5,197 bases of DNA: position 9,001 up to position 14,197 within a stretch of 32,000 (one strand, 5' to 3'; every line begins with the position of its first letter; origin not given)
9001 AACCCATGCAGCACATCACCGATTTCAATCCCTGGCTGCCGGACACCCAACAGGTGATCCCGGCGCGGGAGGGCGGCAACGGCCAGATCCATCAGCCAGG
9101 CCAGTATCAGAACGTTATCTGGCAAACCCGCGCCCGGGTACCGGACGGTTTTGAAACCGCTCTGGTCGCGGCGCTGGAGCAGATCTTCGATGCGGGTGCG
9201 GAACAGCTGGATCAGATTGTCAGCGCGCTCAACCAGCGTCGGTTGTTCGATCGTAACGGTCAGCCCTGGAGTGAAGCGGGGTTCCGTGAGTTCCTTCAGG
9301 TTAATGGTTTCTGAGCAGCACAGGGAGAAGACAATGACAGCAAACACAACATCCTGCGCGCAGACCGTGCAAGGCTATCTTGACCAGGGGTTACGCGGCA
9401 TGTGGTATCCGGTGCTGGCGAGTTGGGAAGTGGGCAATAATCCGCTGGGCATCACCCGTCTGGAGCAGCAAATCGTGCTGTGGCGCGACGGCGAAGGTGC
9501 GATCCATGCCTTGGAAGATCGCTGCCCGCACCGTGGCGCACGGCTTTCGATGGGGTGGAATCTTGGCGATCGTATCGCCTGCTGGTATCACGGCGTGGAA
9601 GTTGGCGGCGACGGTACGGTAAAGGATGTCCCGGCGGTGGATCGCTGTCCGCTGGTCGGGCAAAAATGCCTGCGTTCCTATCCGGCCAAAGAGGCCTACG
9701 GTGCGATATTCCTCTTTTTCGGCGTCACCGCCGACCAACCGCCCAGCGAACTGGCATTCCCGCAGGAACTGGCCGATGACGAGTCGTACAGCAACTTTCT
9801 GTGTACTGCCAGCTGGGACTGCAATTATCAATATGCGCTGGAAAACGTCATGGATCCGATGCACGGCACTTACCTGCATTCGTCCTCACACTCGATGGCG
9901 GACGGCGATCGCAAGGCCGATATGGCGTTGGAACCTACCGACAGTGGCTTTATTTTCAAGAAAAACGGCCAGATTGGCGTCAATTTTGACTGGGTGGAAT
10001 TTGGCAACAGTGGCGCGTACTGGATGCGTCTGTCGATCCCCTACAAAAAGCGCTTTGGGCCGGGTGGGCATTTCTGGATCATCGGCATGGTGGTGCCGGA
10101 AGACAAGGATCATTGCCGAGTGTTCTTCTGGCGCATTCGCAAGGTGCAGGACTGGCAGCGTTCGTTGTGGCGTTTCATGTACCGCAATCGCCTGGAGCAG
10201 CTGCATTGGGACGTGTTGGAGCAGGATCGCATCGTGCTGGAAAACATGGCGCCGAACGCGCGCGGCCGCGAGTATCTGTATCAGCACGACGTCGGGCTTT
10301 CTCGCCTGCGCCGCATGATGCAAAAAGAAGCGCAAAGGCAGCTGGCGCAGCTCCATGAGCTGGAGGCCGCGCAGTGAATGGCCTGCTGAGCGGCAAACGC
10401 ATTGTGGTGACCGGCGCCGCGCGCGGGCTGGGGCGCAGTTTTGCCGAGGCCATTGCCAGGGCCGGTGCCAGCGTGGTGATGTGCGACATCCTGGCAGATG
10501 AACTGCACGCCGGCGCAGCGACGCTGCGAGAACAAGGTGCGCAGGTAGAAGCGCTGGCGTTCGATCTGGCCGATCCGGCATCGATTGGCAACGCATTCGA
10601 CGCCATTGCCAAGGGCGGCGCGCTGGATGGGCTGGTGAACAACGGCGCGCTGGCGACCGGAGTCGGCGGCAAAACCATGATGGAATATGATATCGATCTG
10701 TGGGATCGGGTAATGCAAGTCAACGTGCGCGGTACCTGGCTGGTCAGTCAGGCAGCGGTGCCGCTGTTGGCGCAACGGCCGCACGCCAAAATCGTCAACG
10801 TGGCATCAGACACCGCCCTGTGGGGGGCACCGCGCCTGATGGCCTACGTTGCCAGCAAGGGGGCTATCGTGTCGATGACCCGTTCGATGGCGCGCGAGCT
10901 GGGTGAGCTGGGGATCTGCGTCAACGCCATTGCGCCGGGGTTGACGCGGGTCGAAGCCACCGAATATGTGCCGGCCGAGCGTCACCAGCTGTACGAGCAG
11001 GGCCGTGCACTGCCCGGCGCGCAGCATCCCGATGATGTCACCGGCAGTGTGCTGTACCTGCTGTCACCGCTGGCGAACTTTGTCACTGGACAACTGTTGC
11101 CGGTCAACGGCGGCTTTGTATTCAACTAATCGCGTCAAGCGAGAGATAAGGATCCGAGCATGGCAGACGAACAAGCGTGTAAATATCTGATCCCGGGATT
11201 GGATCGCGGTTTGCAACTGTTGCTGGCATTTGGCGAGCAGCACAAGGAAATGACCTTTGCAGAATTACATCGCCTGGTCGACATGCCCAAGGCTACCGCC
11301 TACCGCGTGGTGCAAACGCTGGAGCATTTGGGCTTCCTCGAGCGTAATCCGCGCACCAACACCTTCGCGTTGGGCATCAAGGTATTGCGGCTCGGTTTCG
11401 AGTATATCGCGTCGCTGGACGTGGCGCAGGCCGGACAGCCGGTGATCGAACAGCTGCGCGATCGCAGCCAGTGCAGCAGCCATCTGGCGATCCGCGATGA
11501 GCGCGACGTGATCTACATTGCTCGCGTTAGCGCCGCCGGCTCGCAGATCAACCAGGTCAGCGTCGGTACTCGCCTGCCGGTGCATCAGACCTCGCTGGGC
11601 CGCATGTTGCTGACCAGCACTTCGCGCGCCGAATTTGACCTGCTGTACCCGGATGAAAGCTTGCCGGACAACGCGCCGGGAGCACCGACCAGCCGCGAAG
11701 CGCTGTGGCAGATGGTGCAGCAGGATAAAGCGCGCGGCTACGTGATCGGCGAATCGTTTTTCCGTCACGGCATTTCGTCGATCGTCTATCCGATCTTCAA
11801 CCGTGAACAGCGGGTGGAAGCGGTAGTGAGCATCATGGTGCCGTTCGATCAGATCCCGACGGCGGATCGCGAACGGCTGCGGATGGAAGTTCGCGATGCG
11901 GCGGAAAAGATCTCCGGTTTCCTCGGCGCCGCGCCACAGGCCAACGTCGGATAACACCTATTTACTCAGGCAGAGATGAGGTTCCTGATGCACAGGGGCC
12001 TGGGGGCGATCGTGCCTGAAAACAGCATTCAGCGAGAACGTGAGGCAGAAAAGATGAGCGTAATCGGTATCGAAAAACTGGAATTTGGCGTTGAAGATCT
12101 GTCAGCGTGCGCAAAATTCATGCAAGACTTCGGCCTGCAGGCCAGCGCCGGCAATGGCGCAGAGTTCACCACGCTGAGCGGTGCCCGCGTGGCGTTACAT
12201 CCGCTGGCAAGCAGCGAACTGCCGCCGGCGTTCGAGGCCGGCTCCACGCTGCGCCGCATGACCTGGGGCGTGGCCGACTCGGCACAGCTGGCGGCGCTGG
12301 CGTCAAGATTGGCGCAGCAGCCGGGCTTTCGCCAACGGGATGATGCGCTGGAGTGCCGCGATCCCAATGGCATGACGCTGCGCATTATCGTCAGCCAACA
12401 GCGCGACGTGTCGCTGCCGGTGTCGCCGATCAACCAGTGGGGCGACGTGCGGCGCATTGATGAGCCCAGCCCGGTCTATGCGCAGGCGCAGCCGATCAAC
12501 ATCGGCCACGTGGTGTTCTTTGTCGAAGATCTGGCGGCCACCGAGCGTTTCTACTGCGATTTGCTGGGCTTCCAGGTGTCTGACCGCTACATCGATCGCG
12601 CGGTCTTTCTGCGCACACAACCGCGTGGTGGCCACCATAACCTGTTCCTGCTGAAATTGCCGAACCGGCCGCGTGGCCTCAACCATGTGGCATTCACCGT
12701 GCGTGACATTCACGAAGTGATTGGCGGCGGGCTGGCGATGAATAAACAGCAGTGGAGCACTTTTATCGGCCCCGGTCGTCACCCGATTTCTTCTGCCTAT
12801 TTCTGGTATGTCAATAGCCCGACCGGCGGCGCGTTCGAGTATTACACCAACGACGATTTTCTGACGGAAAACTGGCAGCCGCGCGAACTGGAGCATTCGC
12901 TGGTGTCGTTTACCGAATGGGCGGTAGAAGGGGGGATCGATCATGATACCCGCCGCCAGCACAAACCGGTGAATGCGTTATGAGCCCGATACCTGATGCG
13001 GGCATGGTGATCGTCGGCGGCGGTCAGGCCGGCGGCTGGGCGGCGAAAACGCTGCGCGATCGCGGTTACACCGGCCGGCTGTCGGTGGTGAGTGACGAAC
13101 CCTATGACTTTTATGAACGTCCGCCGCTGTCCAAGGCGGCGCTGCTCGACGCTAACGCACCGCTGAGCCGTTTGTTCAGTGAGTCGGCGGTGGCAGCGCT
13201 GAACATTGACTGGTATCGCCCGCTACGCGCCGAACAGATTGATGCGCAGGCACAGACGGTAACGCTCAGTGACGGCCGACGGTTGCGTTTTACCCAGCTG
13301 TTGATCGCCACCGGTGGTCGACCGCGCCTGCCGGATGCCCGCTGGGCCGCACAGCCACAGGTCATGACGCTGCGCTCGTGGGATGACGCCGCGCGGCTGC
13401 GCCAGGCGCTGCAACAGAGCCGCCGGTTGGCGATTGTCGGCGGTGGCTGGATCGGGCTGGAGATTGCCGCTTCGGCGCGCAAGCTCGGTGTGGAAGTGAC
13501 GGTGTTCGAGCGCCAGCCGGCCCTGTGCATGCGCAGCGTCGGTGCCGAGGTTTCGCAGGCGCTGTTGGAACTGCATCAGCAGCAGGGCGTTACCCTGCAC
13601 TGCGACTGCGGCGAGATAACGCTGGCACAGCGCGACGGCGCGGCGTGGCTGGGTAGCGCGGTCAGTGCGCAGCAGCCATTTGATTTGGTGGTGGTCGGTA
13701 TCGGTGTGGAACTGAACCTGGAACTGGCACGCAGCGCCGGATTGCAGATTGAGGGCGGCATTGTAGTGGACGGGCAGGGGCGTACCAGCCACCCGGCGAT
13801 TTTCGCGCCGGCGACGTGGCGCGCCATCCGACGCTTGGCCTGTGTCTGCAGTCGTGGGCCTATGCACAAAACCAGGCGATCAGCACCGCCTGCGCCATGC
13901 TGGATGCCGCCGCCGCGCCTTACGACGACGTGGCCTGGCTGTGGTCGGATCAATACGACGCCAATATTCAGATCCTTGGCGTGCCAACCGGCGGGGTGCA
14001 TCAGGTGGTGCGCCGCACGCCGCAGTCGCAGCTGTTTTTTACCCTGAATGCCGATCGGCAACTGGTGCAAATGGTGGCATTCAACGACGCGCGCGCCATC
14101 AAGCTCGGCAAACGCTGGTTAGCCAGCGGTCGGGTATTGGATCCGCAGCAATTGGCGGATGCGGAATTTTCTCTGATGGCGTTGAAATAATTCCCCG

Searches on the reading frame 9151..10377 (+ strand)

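Call 81: search_protein_families(library=pfam, proteins=[window:9151-10377:+], max_evalue=0.00001)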
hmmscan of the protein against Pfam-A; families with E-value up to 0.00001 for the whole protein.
window:9151-10377:+ (408 aa): 2 families
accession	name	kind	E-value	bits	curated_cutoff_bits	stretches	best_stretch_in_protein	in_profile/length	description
PF00355.32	Rieske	-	1.8e-22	79.5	20.3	1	85-176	2-86/88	Rieske [2Fe-2S] domain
PF19112.6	VanA_C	-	5e-13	50.1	23.5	1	222-393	1-190/193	Vanillate O-demethylase oxygenase C-terminal domain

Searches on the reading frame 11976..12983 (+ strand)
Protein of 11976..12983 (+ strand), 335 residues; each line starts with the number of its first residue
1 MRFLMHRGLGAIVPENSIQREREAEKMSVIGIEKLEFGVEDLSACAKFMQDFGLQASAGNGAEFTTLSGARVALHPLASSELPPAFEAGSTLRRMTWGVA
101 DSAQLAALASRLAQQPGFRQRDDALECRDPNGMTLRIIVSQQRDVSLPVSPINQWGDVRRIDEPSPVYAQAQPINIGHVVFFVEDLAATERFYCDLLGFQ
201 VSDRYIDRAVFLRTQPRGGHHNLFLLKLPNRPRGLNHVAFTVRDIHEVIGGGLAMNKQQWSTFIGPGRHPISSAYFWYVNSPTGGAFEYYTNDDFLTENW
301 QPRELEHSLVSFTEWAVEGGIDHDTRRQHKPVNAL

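Call 81: search_protein_families(library=pfam, proteins=[window:11976-12983:+], max_evalue=0.00001)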
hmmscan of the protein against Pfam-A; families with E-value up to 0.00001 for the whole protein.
window:11976-12983:+ (335 aa): 3 families
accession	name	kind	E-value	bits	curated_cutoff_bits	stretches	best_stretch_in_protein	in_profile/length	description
PF00903.31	Glyoxalase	-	1.1e-14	55.3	20.6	1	176-288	2-120/121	Glyoxalase/Bleomycin resistance protein/Dioxygenase superfamily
PF13669.12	Glyoxalase_4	-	8.4e-07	29.7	27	0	178-249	2-83/109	Glyoxalase/Bleomycin resistance protein/Dioxygenase superfamily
PF22677.2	Ble-like_N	-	4.8e-06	26.7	24.5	0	178-203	4-29/41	Bleomycin resistance protein-like N-terminal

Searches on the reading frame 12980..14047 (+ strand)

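Call 80: search_protein_families(library=pfam, proteins=[window:12980-14047:+], max_evalue=0.00001)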
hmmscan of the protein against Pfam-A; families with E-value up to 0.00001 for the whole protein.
window:12980-14047:+ (355 aa): 3 families
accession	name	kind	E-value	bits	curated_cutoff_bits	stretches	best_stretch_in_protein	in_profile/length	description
PF07992.20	Pyr_redox_2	-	1.4e-51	176.1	26.1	1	9-276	3-272/291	Pyridine nucleotide-disulphide oxidoreductase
PF00070.33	Pyr_redox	-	1.2e-16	61.4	22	1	149-208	1-59/82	Pyridine nucleotide-disulphide oxidoreductase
PF13450.12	NAD_binding_8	-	8e-08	32.9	21.9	0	152-187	1-36/68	NAD(P)-binding Rossmann-like domain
